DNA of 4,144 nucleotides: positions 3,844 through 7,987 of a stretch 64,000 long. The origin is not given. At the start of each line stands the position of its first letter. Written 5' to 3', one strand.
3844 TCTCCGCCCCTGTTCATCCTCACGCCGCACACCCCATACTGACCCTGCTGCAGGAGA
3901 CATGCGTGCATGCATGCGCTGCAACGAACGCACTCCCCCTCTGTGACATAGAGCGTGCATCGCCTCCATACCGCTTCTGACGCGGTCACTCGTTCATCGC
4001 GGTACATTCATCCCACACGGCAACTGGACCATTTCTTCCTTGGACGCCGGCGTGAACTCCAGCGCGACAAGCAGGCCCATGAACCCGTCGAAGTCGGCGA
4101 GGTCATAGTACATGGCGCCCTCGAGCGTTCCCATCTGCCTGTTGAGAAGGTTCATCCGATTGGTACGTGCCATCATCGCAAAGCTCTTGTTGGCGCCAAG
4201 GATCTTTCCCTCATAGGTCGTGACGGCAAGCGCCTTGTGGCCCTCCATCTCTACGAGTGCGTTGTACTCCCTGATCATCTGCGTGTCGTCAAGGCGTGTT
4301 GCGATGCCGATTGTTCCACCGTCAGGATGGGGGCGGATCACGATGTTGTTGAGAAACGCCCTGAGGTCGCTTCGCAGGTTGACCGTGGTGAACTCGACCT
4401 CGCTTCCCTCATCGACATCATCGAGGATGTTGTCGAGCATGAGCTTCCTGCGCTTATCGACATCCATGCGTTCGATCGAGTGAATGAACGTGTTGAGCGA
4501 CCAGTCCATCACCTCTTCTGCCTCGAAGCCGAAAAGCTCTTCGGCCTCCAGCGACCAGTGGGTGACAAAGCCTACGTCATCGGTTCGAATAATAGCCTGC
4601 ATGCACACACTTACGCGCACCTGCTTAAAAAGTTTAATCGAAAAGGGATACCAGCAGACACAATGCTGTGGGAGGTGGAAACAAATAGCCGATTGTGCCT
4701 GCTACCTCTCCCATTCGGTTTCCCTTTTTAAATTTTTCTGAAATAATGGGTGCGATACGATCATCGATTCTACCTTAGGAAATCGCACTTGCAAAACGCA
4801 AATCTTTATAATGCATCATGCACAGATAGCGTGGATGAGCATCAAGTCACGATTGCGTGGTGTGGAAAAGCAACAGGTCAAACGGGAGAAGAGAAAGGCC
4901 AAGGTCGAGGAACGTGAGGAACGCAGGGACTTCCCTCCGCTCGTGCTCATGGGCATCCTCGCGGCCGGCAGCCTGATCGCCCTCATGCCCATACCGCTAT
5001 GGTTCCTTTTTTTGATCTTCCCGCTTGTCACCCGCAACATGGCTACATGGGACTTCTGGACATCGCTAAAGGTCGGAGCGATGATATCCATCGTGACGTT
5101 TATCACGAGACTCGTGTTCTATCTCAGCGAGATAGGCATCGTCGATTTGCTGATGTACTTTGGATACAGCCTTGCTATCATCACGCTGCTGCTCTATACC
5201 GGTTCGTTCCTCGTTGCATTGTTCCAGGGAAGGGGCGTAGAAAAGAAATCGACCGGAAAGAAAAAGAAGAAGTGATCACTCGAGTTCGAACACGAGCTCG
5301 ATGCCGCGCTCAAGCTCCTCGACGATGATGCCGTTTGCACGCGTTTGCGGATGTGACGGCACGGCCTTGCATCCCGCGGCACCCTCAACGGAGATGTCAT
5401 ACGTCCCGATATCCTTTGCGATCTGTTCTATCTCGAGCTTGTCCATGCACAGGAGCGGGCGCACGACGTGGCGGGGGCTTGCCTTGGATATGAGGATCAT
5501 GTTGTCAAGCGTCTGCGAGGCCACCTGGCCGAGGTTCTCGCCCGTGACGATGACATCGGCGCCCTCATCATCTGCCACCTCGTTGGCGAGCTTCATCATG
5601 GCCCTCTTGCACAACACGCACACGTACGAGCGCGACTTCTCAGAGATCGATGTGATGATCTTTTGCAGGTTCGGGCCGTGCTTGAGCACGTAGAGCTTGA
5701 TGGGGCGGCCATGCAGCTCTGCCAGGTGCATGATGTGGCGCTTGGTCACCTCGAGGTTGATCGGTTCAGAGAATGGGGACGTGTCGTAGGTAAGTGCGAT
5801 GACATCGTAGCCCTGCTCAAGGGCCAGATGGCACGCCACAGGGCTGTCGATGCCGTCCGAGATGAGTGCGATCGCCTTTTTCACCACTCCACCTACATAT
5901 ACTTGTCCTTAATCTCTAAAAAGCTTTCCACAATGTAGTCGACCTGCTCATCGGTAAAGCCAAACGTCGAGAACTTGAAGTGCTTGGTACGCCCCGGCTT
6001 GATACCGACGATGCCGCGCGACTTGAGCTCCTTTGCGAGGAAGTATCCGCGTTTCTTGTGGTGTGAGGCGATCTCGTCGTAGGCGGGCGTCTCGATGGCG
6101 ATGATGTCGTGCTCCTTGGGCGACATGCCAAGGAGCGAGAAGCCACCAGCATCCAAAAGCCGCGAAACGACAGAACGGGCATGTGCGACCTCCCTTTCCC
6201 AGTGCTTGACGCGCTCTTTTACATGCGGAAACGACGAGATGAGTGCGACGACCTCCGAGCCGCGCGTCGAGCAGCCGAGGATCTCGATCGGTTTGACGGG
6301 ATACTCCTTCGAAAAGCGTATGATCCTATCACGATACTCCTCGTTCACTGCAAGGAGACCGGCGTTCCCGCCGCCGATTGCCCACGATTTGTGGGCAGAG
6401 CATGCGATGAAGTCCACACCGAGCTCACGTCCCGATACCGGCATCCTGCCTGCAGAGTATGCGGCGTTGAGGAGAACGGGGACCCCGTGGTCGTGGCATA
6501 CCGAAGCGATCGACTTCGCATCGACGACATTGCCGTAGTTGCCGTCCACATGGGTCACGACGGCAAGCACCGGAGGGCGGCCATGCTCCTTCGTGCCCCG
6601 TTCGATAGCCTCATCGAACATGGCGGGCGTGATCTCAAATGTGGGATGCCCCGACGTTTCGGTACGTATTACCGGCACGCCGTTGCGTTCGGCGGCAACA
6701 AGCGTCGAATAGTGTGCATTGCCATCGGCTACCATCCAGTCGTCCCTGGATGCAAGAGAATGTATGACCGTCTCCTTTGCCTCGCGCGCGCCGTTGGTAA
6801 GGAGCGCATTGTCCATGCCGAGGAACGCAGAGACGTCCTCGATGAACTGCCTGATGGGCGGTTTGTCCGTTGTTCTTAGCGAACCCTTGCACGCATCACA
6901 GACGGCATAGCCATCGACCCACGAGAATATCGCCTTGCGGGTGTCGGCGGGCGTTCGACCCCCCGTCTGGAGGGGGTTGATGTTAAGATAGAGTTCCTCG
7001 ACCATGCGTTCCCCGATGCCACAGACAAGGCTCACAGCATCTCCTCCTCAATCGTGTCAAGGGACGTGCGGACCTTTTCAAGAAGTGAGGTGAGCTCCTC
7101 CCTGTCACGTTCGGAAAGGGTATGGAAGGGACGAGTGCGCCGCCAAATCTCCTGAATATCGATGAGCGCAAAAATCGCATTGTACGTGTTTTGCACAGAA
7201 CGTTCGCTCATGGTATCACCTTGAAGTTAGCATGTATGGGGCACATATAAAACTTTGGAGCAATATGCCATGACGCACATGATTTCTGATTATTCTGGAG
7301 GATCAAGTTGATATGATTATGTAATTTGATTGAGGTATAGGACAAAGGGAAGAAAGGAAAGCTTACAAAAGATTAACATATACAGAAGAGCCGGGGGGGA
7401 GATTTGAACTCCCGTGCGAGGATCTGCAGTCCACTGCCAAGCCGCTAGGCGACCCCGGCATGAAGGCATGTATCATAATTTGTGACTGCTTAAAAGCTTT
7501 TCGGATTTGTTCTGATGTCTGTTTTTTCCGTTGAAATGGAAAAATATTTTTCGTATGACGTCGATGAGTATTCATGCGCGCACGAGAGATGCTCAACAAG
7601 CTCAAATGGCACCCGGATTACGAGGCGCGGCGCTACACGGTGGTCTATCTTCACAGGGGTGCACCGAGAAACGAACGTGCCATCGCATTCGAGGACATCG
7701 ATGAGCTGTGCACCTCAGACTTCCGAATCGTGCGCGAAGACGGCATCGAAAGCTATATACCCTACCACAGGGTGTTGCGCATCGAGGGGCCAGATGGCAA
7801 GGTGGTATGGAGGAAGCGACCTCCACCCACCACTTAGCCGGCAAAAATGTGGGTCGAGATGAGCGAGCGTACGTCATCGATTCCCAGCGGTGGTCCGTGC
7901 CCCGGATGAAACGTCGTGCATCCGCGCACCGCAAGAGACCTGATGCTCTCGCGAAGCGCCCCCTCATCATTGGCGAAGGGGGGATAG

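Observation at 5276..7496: Compact tRNA-dependent cysteine locus: tRNA-Cys(GCA), 59-codon ORF, SepCysS and a ThiI-type PP-loop domain on one strand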

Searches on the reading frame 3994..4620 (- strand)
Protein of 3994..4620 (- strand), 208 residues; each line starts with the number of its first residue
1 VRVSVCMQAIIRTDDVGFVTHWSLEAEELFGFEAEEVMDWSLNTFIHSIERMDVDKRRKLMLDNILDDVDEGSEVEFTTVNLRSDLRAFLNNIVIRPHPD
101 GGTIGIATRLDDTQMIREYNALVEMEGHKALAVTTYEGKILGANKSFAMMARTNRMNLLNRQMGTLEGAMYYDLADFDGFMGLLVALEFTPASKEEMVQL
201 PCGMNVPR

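Call 26: search_protein_families(library=pfam, proteins=[window:3994-4620:-], max_evalue=0.0001)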
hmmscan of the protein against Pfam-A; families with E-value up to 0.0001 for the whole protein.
window:3994-4620:- (208 aa): 2 families
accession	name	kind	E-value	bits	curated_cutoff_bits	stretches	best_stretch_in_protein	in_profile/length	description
PF13426.13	PAS_9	-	1e-06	29.4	27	1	11-102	6-88/103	PAS domain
PF00989.32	PAS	-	1.8e-06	28.4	22.6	1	9-57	13-58/113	PAS fold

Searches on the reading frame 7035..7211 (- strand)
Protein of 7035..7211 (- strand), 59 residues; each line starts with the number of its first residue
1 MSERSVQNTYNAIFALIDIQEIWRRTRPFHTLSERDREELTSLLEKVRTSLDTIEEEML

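Call 4: search_protein_families(library=pfam, proteins=[window:7035-7211:-], max_evalue=0.1)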
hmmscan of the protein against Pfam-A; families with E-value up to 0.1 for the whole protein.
window:7035-7211:- (59 aa): 3 families
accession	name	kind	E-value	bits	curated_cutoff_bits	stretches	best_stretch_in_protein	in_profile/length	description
PF08938.16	HBS1_N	-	0.011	16.5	26.4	1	30-53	16-39/78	HBS1 N-terminus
PF09873.14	DUF2100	-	0.018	15.4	23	1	10-56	41-87/210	Uncharacterized protein conserved in archaea (DUF2100)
PF13919.11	ASXH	-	0.089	13.3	25.8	1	5-49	15-58/130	Asx homology domain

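Call 5: search_protein_families(library=ncbifam, proteins=[window:7035-7211:-], max_evalue=0.1)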
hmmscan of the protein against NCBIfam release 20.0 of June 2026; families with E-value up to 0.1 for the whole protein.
window:7035-7211:- (59 aa): 1 family
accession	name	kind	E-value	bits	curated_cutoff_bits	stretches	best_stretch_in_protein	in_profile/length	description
TIGR04267.2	mod_HExxH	domain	0.045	13.7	40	1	3-53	103-157/177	aKG-HExxH-type peptide beta-hydroxylase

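Call 7: search_solved_structures(query=window:7035-7211:-, max_evalue=10, show_alignments=3)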
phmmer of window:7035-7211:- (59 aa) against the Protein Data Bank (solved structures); distinct sequences matched with E-value up to 10: 5.
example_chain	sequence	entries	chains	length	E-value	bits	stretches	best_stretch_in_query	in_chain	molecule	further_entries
3wks_C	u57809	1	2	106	0.65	13.7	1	9-53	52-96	Uncharacterized protein MJ1481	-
7vf3_B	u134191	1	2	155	1.1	13.1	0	28-50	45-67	Uteroglobin,PB1m7 peptide,Uteroglobin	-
9qjg_A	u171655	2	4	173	1.1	13.1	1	11-56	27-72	histidine kinase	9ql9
3wkr_C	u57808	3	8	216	1.1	13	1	9-53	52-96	Uncharacterized protein MJ1481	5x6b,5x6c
7vg7_B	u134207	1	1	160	1.3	12.8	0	28-50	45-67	Uteroglobin,PB1m6A9 peptide,Uteroglobin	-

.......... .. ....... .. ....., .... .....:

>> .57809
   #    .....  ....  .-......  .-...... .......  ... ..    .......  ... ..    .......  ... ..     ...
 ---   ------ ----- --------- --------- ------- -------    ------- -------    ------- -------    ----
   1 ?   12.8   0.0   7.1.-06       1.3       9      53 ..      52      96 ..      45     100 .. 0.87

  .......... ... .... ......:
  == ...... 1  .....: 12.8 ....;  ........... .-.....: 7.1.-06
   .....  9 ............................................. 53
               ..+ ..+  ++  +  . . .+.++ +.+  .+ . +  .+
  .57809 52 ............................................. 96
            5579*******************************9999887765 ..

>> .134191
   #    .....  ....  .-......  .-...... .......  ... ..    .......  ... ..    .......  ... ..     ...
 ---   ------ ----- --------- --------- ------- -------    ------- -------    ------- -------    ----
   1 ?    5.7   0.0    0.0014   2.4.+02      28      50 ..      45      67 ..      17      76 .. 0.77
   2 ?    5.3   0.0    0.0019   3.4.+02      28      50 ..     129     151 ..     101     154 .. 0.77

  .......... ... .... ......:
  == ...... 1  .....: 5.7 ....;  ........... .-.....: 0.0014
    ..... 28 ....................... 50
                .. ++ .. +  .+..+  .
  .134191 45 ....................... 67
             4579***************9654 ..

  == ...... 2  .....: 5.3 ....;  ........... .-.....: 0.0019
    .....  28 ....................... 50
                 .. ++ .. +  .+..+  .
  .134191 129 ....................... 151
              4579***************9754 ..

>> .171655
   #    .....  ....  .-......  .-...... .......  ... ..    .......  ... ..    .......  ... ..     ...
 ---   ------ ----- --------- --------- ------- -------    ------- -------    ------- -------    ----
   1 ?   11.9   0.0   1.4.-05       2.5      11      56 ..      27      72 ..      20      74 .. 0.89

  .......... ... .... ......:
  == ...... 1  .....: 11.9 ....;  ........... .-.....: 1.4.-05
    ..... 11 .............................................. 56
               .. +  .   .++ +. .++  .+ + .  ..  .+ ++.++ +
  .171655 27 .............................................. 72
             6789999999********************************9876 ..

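Call 10: find_homologous_proteins(query=window:7035-7211:-, max_evalue=0.01)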
Query window:7035-7211:- (59 aa): 9 proteins with E <= 0.01 among 9 candidates.
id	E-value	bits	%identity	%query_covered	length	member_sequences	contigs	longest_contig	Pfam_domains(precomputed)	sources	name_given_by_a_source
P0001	2.5e-29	116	98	100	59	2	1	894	-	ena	-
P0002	2.4e-28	113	95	100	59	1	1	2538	-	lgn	-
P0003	3.6e-28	113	95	100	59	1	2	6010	-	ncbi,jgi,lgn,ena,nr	ncbi:MAG TPA: hypothetical protein ENN11_01560 [Methanomicrobia archaeon]|nr:hypothetical protein [M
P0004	1.3e-24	101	86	100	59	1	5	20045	-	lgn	-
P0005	1.6e-21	92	85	92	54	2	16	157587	-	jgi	jgi:hypothetical protein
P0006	2.3e-21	91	75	100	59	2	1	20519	-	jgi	-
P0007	1.7e-19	86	75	100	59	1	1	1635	-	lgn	-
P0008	1.3e-18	83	75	100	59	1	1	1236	-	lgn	-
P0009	1.5e-16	76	66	100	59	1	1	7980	-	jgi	-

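Call 12: find_encoding_contigs(protein=P0005, flank=10000, max_places=3)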
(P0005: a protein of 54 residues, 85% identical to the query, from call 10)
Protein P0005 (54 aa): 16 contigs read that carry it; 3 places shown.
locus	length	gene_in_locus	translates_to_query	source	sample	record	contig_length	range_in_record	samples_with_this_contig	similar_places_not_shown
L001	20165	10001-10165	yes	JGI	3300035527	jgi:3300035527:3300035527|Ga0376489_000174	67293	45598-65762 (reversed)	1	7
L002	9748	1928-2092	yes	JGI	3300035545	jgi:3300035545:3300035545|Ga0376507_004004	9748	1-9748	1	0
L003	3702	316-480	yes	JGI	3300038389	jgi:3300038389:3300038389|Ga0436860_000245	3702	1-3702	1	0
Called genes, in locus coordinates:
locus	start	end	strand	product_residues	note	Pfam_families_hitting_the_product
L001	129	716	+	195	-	PF03703:bPH_2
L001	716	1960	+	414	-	PF13527:Acetyltransf_9, PF17668:Acetyltransf_17, PF13530:SCP2_2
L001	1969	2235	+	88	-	PF02597:ThiS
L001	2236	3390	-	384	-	PF01963:TraB_PrgY_gumN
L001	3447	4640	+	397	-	PF05167:DUF711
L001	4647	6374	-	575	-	PF00989:PAS (weak), PF08447:PAS_3 (weak), PF08448:PAS_4, PF13426:PAS_9, PF00989:PAS, PF13188:PAS_8, PF08447:PAS_3, PF02518:HATPase_c, +2 more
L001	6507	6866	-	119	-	PF00072:Response_reg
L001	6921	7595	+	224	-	PF00753:Lactamase_B, PF23023:Anti-Pycsar_Apyc1 (weak), PF12706:Lactamase_B_2 (weak)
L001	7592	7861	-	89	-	PF04457:MJ1316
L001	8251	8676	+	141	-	PF13470:PIN_3 (weak)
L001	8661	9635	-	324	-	-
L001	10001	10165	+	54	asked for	-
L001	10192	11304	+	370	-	PF00155:Aminotran_1_2, PF01041:DegT_DnrJ_EryC1, PF01212:Beta_elim_lyase (weak), PF00266:Aminotran_5, PF01276:OKR_DC_1 (weak), PF05889:SepSecS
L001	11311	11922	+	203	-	PF02568:ThiI, PF06508:QueC (faint)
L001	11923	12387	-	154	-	-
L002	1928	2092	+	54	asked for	-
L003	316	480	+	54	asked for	-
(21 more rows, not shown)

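Call 13: find_encoding_contigs(protein=P0009, flank=10000, max_places=2)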
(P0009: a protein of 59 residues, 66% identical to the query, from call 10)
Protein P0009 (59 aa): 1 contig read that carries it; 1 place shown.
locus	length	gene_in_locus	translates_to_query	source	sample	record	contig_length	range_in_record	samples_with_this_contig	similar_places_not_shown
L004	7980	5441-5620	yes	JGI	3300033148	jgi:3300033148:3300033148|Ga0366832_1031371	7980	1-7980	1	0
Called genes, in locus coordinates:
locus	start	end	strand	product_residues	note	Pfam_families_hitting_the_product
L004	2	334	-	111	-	?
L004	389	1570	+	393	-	PF05167:DUF711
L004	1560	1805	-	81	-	PF04457:MJ1316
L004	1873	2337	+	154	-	PF04073:tRNA_edit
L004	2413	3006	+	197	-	PF13298:LigD_N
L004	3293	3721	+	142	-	PF12706:Lactamase_B_2 (weak)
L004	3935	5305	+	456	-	-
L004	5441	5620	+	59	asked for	-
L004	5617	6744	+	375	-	PF00155:Aminotran_1_2 (weak), PF00266:Aminotran_5, PF05889:SepSecS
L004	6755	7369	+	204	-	PF02568:ThiI, PF06508:QueC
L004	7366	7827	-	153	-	-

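Call 14: find_encoding_contigs(protein=P0006, flank=10000, max_places=2)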
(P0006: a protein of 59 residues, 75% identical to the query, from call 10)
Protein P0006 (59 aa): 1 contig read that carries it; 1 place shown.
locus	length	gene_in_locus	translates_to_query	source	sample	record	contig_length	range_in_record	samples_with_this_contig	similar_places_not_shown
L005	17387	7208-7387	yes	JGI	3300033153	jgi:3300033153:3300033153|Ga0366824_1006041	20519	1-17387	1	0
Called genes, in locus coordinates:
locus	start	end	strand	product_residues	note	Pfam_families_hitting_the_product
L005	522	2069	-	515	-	PF00805:Pentapeptide, PF13576:Pentapeptide_3 (faint), PF13599:Pentapeptide_4 (weak), PF25296:Decapeptide (faint), PF00805:Pentapeptide, PF13599:Pentapeptide_4, PF00805:Pentapeptide, PF07885:Ion_trans_2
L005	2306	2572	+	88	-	PF02597:ThiS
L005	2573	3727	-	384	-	PF01963:TraB_PrgY_gumN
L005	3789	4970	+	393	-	PF05167:DUF711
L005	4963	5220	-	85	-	PF04457:MJ1316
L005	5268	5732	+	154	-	PF04073:tRNA_edit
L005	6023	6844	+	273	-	PF08241:Methyltransf_11, PF13649:Methyltransf_25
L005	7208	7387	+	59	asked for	-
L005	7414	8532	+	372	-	PF00155:Aminotran_1_2 (weak), PF00266:Aminotran_5, PF05889:SepSecS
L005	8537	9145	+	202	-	PF02568:ThiI, PF03054:tRNA_Me_trans (faint), PF06508:QueC (weak)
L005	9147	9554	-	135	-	-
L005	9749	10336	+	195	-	-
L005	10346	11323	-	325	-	PF04014:MazE_antitoxin, PF01895:PhoU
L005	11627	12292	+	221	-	PF12727:PBP_like, PF12849:PBP_like_2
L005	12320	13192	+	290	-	PF00528:BPD_transp_1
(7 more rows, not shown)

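Call 43: search_solved_structures(query=A2, max_evalue=10, show_alignments=2)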
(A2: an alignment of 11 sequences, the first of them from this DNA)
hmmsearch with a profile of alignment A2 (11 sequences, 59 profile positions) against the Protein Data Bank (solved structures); distinct sequences matched with E-value up to 10: 19.
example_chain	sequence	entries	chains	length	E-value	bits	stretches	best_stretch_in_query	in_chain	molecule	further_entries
3wks_C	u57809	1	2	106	0.0006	23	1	6-55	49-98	Uncharacterized protein MJ1481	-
3wkr_C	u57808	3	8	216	0.00061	23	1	6-54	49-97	Uncharacterized protein MJ1481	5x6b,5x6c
6elz_I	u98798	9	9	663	0.14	15.5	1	31-58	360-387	Nucleolar complex-associated protein 3 | NOC3 isoform 1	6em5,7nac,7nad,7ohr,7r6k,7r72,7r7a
3g1c_A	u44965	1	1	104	0.14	15.4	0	3-21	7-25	The TrpR like protein from Eubacterium eligens ATCC 27750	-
3k7d_A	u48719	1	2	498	0.38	14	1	29-53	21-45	Glutamate-ammonia-ligase adenylyltransferase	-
2mr5_A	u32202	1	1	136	0.76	13.1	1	32-50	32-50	De novo designed Protein OR457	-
2zqm_A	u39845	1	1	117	1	12.7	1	32-55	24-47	Prefoldin beta subunit 1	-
6qeq_A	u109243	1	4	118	1.6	12.1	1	17-52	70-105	PcfF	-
3zia_J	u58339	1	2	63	1.7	11.9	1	34-57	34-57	ATPASE INHIBITOR, MITOCHONDRIAL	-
4rg8_A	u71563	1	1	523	1.9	11.8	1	27-57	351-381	Exonuclease I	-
5cx2_D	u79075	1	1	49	2.1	11.7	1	20-59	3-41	Coronin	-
5cx2_B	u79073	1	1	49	2.3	11.5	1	20-59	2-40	Coronin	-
6z35_A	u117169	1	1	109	2.4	11.5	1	32-56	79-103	Maquette 2-1ip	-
5cx2_C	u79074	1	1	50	2.5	11.4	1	20-59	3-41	Coronin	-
5tgw_A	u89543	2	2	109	2.7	11.3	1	32-56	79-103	PS1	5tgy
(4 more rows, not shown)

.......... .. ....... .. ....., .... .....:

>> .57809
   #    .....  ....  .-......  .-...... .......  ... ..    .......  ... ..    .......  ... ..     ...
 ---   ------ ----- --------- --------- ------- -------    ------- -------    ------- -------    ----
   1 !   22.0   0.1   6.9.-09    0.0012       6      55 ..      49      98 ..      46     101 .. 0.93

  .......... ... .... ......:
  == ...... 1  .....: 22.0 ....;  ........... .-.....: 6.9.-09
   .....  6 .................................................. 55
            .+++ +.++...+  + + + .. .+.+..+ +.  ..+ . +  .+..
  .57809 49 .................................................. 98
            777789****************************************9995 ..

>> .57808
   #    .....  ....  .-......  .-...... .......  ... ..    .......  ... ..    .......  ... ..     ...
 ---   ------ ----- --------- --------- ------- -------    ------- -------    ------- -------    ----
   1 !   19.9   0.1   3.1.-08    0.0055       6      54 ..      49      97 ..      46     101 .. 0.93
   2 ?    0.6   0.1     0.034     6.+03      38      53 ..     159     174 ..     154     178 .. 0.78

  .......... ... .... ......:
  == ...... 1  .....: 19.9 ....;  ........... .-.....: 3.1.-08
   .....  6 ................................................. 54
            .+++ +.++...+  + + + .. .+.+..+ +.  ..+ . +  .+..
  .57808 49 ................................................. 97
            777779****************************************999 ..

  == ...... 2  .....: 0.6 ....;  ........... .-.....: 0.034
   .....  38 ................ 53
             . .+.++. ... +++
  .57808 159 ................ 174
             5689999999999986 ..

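Call 72: predict_structure(alignment_id=A5)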
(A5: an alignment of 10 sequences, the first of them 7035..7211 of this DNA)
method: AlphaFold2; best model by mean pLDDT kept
length: 59 residues; sequences in the alignment: 10
mean_pLDDT: 93.7   pTM: 0.74
mean pLDDT of the five models: 93.7, 93.4, 91.6, 91.5, 91.4
residues with pLDDT >= 90: 49; 70-90: 9; 50-70: 1; < 50: 0
segments of 3 or more residues with pLDDT < 50: none
pLDDT, mean of each block of 10 residues (from residue 1): 89 98 94 96 98 88
secondary structure, 60 per line:
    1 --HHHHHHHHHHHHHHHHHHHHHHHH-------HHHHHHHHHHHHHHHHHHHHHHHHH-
elements in order: H3-26 H34-58

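Call 76: fold_search(model_id=the predicted structure, library=pdb)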
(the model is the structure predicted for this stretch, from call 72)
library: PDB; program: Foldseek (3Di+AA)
matches with E <= 10: 348; with E <= 0.001: 0
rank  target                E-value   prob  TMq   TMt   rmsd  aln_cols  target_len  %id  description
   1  3wks_D                1.7e-01  1.00  0.75  0.64   5.8        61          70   24  Crystal structure of the SepCysS-SepCysE N-terminal domain complex from (released 2014-07-30)
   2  5x6b_F                1.9e-01  1.00  0.75  0.27   1.2        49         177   28  Crystal structure of SepCysE-SepCysS in complex with tRNACys from Methanocaldococcus jannaschii (released 2017-12-06)
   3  3wkr_G                1.9e-01  1.00  0.75  0.65   5.8        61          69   24  Crystal structure of the SepCysS-SepCysE complex from Methanocaldococcus jannaschii (released 2014-07-16)
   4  3wkr_C                2.3e-01  1.00  0.75  0.66   5.8        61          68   24  Crystal structure of the SepCysS-SepCysE complex from Methanocaldococcus jannaschii (released 2014-07-16)
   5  3wkr_D                3.3e-01  1.00  0.74  0.65   1.3        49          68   28  Crystal structure of the SepCysS-SepCysE complex from Methanocaldococcus jannaschii (released 2014-07-16)
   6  8d06_A                4.8e-01  0.51  0.43  0.40   5.8        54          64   24  Hallucinated C3 protein assembly HALC3_104 (released 2022-09-28)
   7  6qeq_D                6.2e-01  0.93  0.71  0.42   3.3        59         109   17  PcfF from Enterococcus faecalis pCF10 (released 2019-05-01)
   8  8d06_J                7.5e-01  0.41  0.43  0.39   5.6        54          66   24  Hallucinated C3 protein assembly HALC3_104 (released 2022-09-28)
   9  7mu5_C                8.6e-01  0.95  0.72  0.43   2.3        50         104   16  Human DCTPP1 bound to Triptolide (released 2022-08-24)
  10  2oie_D                9.1e-01  0.91  0.70  0.44   2.1        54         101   11  Crystal structure of RS21-C6 core segment RSCUT (released 2007-03-06)
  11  8d06_B                9.1e-01  0.38  0.43  0.38   5.7        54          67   24  Hallucinated C3 protein assembly HALC3_104 (released 2022-09-28)
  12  9rae_B                9.7e-01  0.97  0.81  0.12   2.3        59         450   12  PhiC31 integrase-attL complex: P'-bound subregion (released 2026-02-11)
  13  3lsu_B                1.0e+00  0.93  0.74  0.23   1.6        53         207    8  Crystal Structure of SOD2 from Saccharomyces cerevisiae (released 2011-02-23)
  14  4f6e_B                1.1e+00  0.93  0.78  0.25   1.8        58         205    9  Crystal Structure of the K182R, A183P mutant manganese superoxide dismutase from Sacchromyces cerevisiae (released 2013-06-12)
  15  4e4e_B                1.1e+00  0.93  0.74  0.23   1.6        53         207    8  Crystal Structure of the Y34F mutant of Saccharomyces cerevisiae Manganese Superoxide Dismutase (released 2012-08-22)
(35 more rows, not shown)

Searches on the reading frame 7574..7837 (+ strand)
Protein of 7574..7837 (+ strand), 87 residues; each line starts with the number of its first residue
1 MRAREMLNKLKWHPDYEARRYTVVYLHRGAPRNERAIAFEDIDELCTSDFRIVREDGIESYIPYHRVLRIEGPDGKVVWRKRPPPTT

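Call 26: search_protein_families(library=pfam, proteins=[window:7574-7837:+], max_evalue=0.0001)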
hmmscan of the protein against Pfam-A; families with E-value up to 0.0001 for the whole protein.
window:7574-7837:+ (87 aa): 1 family
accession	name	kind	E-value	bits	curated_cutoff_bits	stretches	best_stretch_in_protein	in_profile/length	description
PF04457.17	MJ1316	-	7.4e-13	49.4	26.3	1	3-81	4-75/75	MJ1316 RNA cyclic group end recognition domain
